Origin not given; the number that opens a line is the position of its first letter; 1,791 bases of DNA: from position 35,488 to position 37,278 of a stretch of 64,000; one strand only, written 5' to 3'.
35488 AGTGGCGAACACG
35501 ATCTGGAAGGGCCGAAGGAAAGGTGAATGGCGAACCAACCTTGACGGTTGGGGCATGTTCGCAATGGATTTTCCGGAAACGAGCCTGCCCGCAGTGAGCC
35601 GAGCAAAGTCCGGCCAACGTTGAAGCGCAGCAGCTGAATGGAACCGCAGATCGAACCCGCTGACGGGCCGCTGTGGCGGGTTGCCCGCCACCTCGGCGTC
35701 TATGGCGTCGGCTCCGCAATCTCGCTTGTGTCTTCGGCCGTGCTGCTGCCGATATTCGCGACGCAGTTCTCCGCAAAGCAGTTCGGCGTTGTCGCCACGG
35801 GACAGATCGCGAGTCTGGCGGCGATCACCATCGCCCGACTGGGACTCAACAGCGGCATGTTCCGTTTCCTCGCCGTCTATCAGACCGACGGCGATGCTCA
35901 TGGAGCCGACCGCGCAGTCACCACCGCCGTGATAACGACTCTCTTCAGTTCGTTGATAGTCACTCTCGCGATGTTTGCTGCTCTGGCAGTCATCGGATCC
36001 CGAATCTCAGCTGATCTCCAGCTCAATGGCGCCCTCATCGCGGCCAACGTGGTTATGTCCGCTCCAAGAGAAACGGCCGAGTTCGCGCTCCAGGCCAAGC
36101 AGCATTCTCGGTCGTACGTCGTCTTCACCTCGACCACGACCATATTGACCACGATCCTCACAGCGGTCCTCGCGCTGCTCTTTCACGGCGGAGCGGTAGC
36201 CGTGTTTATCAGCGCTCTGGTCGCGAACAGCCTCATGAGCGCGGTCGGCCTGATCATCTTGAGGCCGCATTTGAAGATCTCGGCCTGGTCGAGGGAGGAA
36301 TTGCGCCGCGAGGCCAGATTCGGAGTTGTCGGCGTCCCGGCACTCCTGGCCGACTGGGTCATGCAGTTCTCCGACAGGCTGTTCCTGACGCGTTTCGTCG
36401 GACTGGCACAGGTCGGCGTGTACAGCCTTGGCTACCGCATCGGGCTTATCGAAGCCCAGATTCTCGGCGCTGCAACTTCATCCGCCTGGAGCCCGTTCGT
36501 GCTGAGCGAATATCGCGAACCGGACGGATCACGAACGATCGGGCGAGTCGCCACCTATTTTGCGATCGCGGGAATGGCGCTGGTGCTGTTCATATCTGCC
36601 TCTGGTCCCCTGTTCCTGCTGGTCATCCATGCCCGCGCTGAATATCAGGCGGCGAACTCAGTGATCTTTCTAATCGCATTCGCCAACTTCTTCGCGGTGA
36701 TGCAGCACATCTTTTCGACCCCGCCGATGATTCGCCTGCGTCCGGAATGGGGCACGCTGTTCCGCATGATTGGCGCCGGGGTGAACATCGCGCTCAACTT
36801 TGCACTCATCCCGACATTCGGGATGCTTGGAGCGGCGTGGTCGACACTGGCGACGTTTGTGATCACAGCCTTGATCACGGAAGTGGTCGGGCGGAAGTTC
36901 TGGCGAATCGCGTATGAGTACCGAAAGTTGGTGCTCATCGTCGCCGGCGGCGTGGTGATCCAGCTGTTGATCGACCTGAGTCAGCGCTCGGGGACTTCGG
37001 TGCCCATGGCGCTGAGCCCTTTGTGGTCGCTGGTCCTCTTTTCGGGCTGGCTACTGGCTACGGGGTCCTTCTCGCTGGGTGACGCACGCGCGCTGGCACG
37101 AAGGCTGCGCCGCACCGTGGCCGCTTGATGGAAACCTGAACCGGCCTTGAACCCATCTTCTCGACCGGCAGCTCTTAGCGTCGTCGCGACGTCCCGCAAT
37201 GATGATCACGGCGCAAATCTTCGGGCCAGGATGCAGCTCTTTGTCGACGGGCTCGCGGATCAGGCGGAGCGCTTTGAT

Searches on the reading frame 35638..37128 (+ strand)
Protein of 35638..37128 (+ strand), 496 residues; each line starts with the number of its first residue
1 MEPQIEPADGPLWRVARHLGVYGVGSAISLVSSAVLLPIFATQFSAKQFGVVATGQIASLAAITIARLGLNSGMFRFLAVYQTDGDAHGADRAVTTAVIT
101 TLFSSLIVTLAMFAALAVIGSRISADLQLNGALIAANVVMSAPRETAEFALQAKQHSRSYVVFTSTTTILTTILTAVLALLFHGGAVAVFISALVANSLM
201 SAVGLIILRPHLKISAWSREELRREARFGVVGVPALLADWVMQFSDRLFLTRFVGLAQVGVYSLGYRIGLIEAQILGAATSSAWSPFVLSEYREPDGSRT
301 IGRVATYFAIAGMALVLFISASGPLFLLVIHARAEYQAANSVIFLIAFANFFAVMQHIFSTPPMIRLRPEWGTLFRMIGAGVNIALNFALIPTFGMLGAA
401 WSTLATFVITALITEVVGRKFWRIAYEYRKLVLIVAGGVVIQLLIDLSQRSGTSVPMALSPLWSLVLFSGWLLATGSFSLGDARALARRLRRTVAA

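Call 7: search_protein_families(library=pfam, proteins=[window:35638-37128:+], max_evalue=0.001)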
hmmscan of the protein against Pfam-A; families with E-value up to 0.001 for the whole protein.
window:35638-37128:+ (496 aa): 2 families
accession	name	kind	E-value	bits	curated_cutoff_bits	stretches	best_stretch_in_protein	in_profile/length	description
PF01943.22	Polysacc_synt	-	4.2e-12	46.5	28.2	1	21-287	7-269/274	Polysaccharide biosynthesis protein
PF13440.11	Polysacc_synt_3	-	6.2e-11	42.5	23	1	45-294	7-245/293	Polysaccharide biosynthesis protein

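Call 12: search_protein_families(library=ncbifam, proteins=[window:35638-37128:+], max_evalue=0.01)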
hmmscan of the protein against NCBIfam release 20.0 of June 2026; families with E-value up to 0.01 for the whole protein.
window:35638-37128:+ (496 aa): 2 families
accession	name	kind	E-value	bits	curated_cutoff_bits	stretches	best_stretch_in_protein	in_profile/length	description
NF050818.1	PolSacchBiosHfsF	equivalog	1.6e-11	43.9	700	1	37-445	24-430/468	polysaccharide biosynthesis protein HfsF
TIGR02900.1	spore_V_B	equivalog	0.0015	17.3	372.3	1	62-133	48-119/488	stage V sporulation protein B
